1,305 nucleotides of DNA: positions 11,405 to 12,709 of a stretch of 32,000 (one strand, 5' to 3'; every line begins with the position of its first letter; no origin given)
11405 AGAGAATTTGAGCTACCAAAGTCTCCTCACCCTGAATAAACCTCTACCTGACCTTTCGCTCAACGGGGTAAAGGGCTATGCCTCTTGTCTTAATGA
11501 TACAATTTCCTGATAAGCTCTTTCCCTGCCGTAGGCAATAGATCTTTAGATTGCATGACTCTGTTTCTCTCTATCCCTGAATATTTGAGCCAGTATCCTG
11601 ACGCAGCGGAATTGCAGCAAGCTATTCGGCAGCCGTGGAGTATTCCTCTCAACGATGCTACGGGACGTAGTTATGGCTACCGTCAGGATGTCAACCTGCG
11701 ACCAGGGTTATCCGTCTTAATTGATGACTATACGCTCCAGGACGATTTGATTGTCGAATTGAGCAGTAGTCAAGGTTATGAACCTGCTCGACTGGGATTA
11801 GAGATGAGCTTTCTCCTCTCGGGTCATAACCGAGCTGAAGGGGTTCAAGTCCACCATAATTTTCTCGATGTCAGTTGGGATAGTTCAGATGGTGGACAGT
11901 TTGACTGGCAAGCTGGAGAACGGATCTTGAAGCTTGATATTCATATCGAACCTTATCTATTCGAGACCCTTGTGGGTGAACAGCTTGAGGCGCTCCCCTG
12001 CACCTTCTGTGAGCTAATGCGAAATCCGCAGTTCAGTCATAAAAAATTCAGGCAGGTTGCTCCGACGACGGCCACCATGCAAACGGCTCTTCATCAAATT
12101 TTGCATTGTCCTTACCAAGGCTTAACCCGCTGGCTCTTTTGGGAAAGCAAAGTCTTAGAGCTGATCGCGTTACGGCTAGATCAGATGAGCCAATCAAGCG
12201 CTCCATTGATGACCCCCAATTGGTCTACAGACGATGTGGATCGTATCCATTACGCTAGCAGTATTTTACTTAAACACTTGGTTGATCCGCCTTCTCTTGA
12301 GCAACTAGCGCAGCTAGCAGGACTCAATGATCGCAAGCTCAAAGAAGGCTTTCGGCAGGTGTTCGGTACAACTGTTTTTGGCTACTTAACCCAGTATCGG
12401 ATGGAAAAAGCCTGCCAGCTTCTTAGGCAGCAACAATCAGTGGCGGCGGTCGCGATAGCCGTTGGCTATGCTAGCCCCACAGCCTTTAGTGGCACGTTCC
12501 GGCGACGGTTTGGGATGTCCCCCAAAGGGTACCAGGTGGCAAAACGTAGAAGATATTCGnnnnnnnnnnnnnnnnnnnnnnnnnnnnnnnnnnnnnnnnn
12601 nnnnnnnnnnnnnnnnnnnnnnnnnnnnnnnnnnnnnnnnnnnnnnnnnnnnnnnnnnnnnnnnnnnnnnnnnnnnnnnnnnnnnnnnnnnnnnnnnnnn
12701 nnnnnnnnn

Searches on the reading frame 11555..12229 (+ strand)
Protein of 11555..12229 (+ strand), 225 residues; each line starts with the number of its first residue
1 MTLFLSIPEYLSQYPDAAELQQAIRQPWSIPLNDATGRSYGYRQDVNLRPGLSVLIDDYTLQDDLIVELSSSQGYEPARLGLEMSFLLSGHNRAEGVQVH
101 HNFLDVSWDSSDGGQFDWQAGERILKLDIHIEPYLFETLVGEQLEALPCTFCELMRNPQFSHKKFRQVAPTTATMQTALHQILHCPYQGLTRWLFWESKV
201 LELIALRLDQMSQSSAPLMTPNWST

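Call 63: search_solved_structures(query=window:11555-12229:+, max_evalue=1)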
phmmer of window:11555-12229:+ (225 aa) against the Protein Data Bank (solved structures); distinct sequences matched with E-value up to 1: 0.

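Call 64: search_protein_families(library=pfam, proteins=[window:11555-12229:+], max_evalue=1)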
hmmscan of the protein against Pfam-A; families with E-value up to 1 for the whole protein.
window:11555-12229:+ (225 aa): 0 families

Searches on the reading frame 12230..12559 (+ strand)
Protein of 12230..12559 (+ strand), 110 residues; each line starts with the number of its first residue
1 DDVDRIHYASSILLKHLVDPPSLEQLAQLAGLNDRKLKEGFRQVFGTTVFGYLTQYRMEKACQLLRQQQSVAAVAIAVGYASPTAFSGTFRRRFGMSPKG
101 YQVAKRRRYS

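Call 34: search_solved_structures(query=window:12230-12559:+, max_evalue=0.001, show_alignments=3)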
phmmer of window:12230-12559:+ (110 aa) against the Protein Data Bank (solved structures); distinct sequences matched with E-value up to 0.001: 16.
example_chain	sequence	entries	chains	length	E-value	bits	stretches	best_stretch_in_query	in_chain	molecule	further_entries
3oio_A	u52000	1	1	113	4.3e-12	49.5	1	8-102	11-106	Transcriptional regulator (AraC-type DNA-binding domain-containing proteins)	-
3w6v_A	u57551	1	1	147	1.8e-09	41.1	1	13-108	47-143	AdpA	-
6swi_A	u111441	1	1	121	1.1e-07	35.4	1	12-103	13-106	Two-component response regulator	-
7w5w_J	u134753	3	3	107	1.1e-07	35.4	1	15-102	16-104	Regulatory protein SoxS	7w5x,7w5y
7r3w_A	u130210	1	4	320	5.4e-06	30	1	10-102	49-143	Putative bacterial regulatory helix-turn-helix protein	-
3mkl_A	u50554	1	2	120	5.8e-06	29.9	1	32-108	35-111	HTH-type transcriptional regulator gadX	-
7vwy_G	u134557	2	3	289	4.3e-05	27.1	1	15-102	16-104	Right origin-binding protein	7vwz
1d5y_A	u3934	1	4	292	4.6e-05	27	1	15-102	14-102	ROB TRANSCRIPTION FACTOR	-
2k9s_A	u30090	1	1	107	6.1e-05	26.6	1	5-102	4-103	Arabinose operon regulatory protein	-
1bl0_A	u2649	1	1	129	0.0001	25.9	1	6-105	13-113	PROTEIN (MULTIPLE ANTIBIOTIC RESISTANCE PROTEIN)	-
1xs9_A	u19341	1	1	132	0.00011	25.8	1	6-105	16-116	Multiple antibiotic resistance protein marA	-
3mn2_A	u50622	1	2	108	0.00042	23.9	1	17-99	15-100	probable AraC family transcriptional regulator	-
12aw_A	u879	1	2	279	0.00072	23.1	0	39-103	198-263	HYBRID TWO-COMPONENT SYSTEM PROTEIN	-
4fe4_A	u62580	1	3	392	0.00082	23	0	15-102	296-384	Xylose operon regulatory protein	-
4fe7_A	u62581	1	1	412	0.00086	22.9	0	15-102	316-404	Xylose operon regulatory protein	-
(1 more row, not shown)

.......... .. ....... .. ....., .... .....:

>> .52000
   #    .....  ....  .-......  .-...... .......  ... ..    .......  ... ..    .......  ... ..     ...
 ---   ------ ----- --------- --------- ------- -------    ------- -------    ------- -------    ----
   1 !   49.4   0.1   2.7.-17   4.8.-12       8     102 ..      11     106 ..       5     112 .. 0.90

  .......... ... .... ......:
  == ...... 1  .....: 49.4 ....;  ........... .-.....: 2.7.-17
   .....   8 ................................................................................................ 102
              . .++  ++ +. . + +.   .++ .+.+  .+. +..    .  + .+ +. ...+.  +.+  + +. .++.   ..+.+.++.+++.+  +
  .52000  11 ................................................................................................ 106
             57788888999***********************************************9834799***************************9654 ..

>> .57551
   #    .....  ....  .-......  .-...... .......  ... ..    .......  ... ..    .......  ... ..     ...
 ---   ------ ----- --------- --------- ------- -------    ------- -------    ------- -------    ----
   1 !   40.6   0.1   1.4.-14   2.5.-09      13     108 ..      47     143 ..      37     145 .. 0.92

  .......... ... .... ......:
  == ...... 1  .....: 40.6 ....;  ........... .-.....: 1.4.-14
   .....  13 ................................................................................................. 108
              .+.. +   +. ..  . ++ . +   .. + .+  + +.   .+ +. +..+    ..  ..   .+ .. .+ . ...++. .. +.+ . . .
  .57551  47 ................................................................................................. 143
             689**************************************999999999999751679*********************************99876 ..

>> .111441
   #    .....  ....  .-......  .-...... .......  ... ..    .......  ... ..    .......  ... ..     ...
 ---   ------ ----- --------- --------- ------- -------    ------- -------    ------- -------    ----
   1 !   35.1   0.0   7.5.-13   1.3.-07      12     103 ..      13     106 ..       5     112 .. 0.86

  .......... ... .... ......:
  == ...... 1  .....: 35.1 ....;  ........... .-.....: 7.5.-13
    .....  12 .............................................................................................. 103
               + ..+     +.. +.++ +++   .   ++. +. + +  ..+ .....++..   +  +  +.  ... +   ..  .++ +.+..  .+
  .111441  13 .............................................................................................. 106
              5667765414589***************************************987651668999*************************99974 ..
